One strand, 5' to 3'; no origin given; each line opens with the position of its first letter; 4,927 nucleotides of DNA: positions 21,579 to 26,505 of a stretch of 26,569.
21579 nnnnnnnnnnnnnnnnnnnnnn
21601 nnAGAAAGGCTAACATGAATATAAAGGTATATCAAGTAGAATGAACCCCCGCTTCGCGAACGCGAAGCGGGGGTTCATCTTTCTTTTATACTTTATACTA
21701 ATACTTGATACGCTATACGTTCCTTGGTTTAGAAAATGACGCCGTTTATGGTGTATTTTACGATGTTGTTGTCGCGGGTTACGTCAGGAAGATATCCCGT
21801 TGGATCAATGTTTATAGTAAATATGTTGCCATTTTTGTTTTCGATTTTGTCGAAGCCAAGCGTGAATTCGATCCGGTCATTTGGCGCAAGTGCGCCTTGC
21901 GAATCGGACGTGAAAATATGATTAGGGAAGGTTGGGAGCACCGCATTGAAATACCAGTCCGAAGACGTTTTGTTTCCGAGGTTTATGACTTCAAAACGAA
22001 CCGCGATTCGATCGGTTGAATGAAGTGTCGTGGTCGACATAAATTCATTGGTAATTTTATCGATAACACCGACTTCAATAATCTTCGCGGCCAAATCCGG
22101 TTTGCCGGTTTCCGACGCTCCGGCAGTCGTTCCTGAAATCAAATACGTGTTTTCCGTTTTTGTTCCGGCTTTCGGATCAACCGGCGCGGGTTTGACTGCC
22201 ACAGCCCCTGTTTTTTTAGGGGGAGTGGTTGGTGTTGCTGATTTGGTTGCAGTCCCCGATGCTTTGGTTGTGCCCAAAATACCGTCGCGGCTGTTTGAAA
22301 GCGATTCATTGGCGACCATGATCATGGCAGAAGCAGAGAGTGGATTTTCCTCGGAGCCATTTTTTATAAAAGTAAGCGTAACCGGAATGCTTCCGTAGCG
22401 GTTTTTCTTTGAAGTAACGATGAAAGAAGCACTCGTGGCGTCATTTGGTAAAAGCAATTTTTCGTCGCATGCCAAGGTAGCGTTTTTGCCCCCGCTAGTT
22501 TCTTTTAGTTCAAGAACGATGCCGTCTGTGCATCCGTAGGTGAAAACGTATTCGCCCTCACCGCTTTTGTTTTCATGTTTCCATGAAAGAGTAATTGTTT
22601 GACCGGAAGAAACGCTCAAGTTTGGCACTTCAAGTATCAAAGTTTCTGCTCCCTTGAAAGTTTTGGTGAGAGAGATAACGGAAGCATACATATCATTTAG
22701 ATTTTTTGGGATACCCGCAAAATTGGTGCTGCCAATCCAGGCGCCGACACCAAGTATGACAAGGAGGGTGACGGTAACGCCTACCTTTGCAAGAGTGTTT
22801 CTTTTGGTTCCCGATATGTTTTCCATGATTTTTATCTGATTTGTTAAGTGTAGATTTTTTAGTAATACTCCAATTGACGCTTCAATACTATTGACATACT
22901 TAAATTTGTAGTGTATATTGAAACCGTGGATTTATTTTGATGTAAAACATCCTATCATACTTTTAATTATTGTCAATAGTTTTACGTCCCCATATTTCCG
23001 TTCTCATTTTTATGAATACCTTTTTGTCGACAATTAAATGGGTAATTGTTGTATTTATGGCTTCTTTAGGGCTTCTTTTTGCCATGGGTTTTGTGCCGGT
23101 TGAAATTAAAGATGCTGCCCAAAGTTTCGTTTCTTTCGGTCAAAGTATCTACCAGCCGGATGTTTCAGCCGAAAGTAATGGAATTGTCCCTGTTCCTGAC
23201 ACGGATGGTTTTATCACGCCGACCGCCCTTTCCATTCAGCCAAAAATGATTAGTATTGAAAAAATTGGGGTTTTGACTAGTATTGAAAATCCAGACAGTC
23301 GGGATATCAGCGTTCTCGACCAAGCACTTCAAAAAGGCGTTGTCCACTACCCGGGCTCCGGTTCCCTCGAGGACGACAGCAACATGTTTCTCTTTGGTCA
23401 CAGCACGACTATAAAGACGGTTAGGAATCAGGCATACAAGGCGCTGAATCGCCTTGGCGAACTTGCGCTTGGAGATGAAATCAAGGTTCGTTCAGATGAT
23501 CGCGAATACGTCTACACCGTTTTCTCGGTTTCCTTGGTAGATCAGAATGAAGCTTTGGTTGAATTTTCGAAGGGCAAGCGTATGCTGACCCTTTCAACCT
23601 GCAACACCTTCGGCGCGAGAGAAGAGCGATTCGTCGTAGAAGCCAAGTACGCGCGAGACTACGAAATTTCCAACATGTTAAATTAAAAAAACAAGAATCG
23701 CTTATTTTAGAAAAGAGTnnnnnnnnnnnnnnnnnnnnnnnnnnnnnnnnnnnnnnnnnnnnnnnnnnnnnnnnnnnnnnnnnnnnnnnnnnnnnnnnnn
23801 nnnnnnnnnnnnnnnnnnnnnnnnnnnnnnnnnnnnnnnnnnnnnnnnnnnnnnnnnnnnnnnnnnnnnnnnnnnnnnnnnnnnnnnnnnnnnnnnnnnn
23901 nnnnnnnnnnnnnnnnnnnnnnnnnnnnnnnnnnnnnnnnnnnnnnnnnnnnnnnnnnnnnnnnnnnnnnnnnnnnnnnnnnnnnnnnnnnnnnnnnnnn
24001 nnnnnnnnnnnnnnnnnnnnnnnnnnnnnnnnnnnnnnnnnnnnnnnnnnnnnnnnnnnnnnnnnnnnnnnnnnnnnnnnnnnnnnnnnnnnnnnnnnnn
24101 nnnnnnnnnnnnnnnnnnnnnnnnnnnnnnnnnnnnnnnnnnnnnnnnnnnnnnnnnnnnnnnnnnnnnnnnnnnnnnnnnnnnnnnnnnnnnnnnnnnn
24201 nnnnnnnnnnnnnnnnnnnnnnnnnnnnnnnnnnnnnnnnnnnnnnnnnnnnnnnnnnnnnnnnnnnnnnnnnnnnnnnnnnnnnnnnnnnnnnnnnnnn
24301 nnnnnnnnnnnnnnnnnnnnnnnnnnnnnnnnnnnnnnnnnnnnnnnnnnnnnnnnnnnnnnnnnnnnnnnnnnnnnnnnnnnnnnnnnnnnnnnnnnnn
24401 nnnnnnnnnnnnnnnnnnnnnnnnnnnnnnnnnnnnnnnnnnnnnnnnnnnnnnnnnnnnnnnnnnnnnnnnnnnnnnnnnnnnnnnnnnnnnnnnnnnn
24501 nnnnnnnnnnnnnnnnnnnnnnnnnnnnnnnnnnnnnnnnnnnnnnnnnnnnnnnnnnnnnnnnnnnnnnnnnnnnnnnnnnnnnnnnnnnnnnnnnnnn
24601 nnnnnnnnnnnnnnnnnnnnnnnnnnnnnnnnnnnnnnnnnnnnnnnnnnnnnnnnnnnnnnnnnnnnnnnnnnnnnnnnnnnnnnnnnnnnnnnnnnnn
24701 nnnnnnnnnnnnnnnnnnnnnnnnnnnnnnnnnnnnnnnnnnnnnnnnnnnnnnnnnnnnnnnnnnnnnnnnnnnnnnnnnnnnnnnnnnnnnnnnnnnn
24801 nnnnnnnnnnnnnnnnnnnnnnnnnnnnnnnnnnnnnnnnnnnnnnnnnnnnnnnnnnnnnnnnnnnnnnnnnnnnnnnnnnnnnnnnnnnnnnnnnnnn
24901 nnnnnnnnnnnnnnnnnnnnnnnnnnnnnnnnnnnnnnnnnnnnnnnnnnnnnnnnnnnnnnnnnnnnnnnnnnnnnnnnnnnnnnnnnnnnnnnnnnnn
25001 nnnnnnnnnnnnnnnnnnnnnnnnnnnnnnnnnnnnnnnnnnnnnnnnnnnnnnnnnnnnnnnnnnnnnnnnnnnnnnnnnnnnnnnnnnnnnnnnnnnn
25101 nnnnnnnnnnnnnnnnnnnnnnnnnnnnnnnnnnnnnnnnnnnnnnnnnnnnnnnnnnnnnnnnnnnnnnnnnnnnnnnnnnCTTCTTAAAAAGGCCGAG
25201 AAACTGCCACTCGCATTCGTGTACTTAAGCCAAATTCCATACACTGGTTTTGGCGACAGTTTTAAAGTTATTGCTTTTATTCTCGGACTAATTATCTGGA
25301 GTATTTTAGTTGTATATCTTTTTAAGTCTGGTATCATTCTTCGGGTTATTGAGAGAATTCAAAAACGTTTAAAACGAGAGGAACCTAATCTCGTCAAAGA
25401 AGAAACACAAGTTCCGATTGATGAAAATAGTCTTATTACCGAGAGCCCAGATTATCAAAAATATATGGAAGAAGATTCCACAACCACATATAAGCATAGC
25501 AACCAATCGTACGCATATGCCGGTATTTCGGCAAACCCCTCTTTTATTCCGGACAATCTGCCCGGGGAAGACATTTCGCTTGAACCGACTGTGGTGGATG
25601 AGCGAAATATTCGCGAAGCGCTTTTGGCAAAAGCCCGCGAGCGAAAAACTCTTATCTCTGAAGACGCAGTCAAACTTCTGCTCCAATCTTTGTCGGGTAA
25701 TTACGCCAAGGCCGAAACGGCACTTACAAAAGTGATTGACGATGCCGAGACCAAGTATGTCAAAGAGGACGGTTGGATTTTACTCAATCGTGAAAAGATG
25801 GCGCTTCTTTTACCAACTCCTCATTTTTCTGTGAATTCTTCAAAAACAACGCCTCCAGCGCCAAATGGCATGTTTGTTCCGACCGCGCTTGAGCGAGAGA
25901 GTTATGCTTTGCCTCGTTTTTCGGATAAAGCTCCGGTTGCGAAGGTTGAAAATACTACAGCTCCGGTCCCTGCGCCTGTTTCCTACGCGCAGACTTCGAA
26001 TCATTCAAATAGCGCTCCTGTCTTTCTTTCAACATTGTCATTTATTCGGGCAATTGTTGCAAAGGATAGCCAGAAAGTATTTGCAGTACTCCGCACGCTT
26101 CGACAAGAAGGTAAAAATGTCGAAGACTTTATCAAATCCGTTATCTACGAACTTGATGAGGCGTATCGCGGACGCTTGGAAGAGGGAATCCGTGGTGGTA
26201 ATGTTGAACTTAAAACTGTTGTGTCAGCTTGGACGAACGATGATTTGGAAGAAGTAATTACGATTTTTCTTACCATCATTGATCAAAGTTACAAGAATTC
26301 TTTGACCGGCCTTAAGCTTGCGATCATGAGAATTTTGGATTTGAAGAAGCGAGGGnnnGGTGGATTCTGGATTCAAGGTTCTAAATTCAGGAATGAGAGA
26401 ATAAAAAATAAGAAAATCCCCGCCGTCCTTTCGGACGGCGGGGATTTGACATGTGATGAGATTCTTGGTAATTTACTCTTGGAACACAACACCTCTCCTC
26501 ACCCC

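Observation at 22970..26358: Sortase plus PKD-repeat surface protein whose candidate sorting signal (IPYTG + TM) is followed by a 340-aa cytoplasmic domain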

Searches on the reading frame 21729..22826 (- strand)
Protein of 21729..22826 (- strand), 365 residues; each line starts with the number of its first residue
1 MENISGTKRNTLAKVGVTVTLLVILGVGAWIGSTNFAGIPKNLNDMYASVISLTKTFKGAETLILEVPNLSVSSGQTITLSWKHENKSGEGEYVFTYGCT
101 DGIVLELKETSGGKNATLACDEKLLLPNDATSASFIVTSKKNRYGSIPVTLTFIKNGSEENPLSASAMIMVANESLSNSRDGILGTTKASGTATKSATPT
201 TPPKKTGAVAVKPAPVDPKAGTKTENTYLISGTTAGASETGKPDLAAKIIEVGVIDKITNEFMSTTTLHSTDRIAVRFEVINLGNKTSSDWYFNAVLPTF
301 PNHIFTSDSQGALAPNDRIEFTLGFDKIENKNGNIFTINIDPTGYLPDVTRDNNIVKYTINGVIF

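Call 3: search_protein_families(library=pfam, proteins=[window:21729-22826:-], max_evalue=0.1)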
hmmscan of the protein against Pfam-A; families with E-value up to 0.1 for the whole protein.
window:21729-22826:- (365 aa): 1 family
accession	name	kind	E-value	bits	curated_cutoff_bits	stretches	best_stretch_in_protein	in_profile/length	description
PF25091.1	DUF7806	-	0.082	13.5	27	0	239-281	48-90/95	Domain of unknown function (DUF7806)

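Call 4: search_protein_families(library=ncbifam, proteins=[window:21729-22826:-], max_evalue=0.1)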
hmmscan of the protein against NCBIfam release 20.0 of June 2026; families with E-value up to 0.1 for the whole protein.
window:21729-22826:- (365 aa): 1 family
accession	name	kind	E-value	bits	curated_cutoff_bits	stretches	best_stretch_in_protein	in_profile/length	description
NF052324.1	PorU_rel_Nterm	equivalog_domain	0.00011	20.5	450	1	262-354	785-879/879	putative type IX secretion system sortase PorU2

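Call 74: find_homologous_proteins(query=window:21729-22826:-)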
Query window:21729-22826:- (365 aa): 59 proteins with E <= 0.001 among 5716 candidates.
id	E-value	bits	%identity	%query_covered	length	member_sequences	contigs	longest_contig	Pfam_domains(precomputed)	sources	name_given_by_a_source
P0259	3.1e-82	295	44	98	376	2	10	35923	-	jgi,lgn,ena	-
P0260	7.4e-68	247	41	94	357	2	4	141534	-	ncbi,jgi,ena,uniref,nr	ncbi:MAG: hypothetical protein A3C06_03270 [Candidatus Taylorbacteria bacterium RIFCSPHIGHO2_02_FULL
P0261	1.4e-66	243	39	100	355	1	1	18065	-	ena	-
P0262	1.4e-60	223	40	94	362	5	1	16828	-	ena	-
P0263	4.0e-60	222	38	96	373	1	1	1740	PF07705.18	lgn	-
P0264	2.1e-59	219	36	96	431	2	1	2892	-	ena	-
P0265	1.5e-58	217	38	93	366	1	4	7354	-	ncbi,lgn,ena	-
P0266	1.5e-57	213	37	94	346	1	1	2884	-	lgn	-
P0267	2.9e-57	212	37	98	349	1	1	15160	PF07705.18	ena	-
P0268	5.3e-56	208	34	97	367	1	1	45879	PF07705.18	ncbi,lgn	-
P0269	3.2e-55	206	35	97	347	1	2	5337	-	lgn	-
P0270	1.5e-51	194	35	98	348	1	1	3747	-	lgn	-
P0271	6.2e-51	192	37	95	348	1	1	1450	PF07705.18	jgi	jgi:hypothetical protein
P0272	2.7e-50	189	36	98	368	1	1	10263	-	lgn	-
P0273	2.0e-49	187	36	95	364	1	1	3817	-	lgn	-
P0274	2.9e-49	186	34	96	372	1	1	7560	PF07705.18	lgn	-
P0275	1.2e-48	184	35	99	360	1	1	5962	PF07705.18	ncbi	-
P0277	1.1e-47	181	28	88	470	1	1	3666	PF07705.18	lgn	-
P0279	2.1e-47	180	33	91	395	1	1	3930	PF07705.18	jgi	jgi:hypothetical protein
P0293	1.2e-43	168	34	99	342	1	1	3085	PF07705.18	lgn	-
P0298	2.9e-43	166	32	98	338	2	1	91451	PF07705.18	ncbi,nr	ncbi:hypothetical protein HYW58_01980 [Candidatus Kaiserbacteria bacterium]|nr:hypothetical protein 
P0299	1.3e-42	164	55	40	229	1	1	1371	PF07705.18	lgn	-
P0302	5.3e-42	162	54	42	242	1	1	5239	PF07705.18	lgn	-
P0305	2.9e-40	156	30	97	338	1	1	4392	PF07705.18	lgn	-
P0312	2.3e-32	131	48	39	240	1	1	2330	PF07705.18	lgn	-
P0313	2.8e-30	124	34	67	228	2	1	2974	PF07705.18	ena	-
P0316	2.6e-27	114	28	79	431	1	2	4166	PF07705.18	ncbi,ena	-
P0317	1.2e-19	89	27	83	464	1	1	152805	PF07705.18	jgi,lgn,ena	-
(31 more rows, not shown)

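Call 82: predict_structure(alignment_id=A6)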
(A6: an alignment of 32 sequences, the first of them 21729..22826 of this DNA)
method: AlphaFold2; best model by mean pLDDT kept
length: 365 residues; sequences in the alignment: 32
mean_pLDDT: 76.0   pTM: 0.54
mean pLDDT of the five models: 76.0, 74.1, 72.3, 71.9, 70.7
residues with pLDDT >= 90: 132; 70-90: 126; 50-70: 33; < 50: 74
segments of 3 or more residues with pLDDT < 50: 1-4, 38-40, 42-48, 179-195, 197-201, 203-239
pLDDT, mean of each block of 10 residues (from residue 1): 51 80 86 57 47 77 86 93 90 93 88 79 92 94 89 84 85 74 41 44 43 36 31 37 88 91 91 93 87 91 89 86 88 87 71 88 88
secondary structure, 60 per line:
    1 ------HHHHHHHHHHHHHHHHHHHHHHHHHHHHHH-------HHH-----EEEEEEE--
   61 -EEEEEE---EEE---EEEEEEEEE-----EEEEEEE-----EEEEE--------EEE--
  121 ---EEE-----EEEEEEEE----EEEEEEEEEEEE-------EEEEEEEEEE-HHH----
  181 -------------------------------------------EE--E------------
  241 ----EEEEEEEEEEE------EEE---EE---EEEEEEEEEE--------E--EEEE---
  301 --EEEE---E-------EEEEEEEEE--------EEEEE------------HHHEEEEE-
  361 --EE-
elements in order: H7-36 E52-58 E62-67 E71-73 E77-85 E91-97 E103-107 E116-118 E124-126 E132-139 E144-155 E163-172 E245-255 E262-264 E273-282 E294-297 E303-306 E318-326 E335-339 E355-359

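Call 84: fold_search(model_id=the predicted structure, library=pdb)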
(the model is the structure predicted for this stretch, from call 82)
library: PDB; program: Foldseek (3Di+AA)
matches with E <= 10: 1946; with E <= 0.001: 112
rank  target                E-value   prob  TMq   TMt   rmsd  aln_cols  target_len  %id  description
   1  7ptb                  1.3e-06  1.00  0.20  0.22  19.9       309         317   10  Crystal structure of the SPD-2 domain of human CEP192 (released 2022-04-06)
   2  7o7q_A                2.3e-05  1.00  0.21  0.07  18.8       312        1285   10  (h-alpha2M)4 trypsin-activated state (released 2022-04-13)
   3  4n2n                  2.9e-05  0.99  0.20  0.12  18.3       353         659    8  Crystal structure of Protein Arginine Deiminase 2 (E354A, 10 mM Ca2+) (released 2015-02-04)
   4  4n2d                  3.0e-05  1.00  0.20  0.12  17.9       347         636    7  Crystal structure of Protein Arginine Deiminase 2 (D123N, 0 mM Ca2+) (released 2015-02-04)
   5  6fqa_A                3.2e-05  0.98  0.15  0.21  17.1       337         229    7  Crystal structure of the CsuC-CsuA/B chaperone-subunit preassembly complex of the archaic chaperone-usher Csu pili of  (released 2018-09-26)
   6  4n2k                  3.7e-05  0.99  0.20  0.12  18.3       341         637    8  Crystal structure of Protein Arginine Deiminase 2 (Q350A, 0 mM Ca2+) (released 2015-02-04)
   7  4n2b                  4.4e-05  0.99  0.20  0.12  23.8       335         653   10  Crystal structure of Protein Arginine Deiminase 2 (10 mM Ca2+) (released 2015-02-04)
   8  4ncd                  4.6e-05  0.99  0.17  0.27  19.1       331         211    9  Crystal Structure of Class 5 Fimbriae Chaperone CfaA (released 2014-08-27)
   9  9b98                  5.7e-05  0.99  0.20  0.13  18.1       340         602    8  Crystal structure of the human PAD2 protein bound to small molecule (released 2024-10-09)
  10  4n25                  6.0e-05  0.99  0.20  0.12  17.9       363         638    7  Crystal structure of Protein Arginine Deiminase 2 (250 uM Ca2+) (released 2015-02-04)
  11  4n2l                  6.0e-05  0.98  0.20  0.12  23.4       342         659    9  Crystal structure of Protein Arginine Deiminase 2 (Q350A, 10 mM Ca2+) (released 2015-02-04)
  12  4n24                  6.3e-05  0.99  0.20  0.12  18.1       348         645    7  Crystal structure of Protein Arginine Deiminase 2 (100 uM Ca2+) (released 2015-02-04)
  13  4n2e                  6.3e-05  0.99  0.20  0.12  18.0       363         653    7  Crystal structure of Protein Arginine Deiminase 2 (D123N, 10 mM Ca2+) (released 2015-02-04)
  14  4n20                  7.0e-05  0.99  0.20  0.12  17.9       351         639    8  Crystal structure of Protein Arginine Deiminase 2 (0 mM Ca2+) (released 2015-02-04)
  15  5d6h_A                7.0e-05  0.98  0.15  0.23  16.7       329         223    7  Crystal structure of CsuC-CsuA/B chaperone-major subunit pre-assembly complex from Csu biofilm-mediating pili of Acine (released 2015-11-04)
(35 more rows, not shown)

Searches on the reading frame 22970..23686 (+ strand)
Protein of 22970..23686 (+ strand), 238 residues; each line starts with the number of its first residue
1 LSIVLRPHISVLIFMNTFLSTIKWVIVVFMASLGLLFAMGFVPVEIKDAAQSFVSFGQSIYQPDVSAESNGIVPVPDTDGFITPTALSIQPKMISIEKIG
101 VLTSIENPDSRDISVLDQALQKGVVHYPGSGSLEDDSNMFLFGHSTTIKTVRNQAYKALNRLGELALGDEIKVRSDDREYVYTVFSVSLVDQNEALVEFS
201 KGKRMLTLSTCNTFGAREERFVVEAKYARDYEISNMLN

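Call 3: search_protein_families(library=pfam, proteins=[window:22970-23686:+], max_evalue=0.1)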
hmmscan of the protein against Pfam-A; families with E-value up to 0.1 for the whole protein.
window:22970-23686:+ (238 aa): 2 families
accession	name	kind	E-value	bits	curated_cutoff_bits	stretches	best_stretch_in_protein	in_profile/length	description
PF04203.18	Sortase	-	7e-20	71.5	26.6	1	94-226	1-123/125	Sortase domain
PF09633.15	DUF2023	-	0.021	15.4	27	0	114-162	28-75/101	Protein of unknown function (DUF2023)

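Call 4: search_protein_families(library=ncbifam, proteins=[window:22970-23686:+], max_evalue=0.1)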
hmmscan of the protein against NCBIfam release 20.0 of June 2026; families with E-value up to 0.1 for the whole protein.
window:22970-23686:+ (238 aa): 8 families
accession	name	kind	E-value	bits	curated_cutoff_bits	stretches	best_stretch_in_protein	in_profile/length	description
NF033746.1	class_D_sortase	subfamily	7.8e-14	51.7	165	1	117-227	30-133/135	class D sortase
NF058671.1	sortase_SrtD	exception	3.7e-13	49.6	140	1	117-226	84-186/187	class D sortase, LPxTATN-specific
NF033747.1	class_E_sortase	subfamily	1.4e-09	38.1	160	1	117-229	93-207/211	class E sortase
TIGR01076.1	sortase_fam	subfamily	1.3e-08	34.7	39.35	1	118-226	21-126/136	sortase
NF033745.1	class_C_sortase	subfamily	2.5e-07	30.7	160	1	117-226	113-219/220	class C sortase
TIGR03784.1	marine_sortase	equivalog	4.4e-05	23.2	158.25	1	160-225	104-174/174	class GN sortase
NF033748.1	class_F_sortase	subfamily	0.0034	17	166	1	90-194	10-113/155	class F sortase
TIGR03064.1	sortase_srtB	equivalog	0.038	13.3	153.75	0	171-223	187-235/235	class B sortase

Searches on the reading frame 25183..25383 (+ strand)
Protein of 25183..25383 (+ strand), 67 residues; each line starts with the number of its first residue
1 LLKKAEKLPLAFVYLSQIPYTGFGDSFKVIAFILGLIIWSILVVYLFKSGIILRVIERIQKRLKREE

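Call 71: search_protein_families(library=ncbifam, proteins=[window:25183-25383:+], max_evalue=10)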
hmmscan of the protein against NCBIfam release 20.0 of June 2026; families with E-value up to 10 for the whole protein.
seq(67 aa): 1 family
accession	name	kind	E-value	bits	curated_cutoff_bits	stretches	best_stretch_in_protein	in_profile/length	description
TIGR04391.1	CcmD_alt_fam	subfamily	7.5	6.7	24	0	36-58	8-30/36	CcmD family protein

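Call 72: search_protein_families(library=pfam, proteins=[window:25183-25383:+], max_evalue=10)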
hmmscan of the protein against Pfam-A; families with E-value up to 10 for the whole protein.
seq(67 aa): 0 families

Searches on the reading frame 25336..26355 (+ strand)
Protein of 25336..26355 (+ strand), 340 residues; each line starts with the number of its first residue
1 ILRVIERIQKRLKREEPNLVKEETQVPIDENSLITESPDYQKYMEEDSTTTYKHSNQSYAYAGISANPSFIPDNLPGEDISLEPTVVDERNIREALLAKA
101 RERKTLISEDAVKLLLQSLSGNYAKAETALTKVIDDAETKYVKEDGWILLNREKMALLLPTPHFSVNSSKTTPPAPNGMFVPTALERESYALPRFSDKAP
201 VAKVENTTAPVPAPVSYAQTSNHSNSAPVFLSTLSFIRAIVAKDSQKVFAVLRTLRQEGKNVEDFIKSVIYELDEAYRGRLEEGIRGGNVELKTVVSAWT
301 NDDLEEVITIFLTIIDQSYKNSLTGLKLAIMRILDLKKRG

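Call 15: find_homologous_proteins(query=window:25336-26355:+)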
Query window:25336-26355:+ (340 aa): 1 proteins with E <= 0.001 among 3462 candidates.
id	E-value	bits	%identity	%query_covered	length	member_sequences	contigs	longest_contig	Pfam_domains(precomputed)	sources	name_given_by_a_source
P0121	1.3e-137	476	99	66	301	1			-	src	-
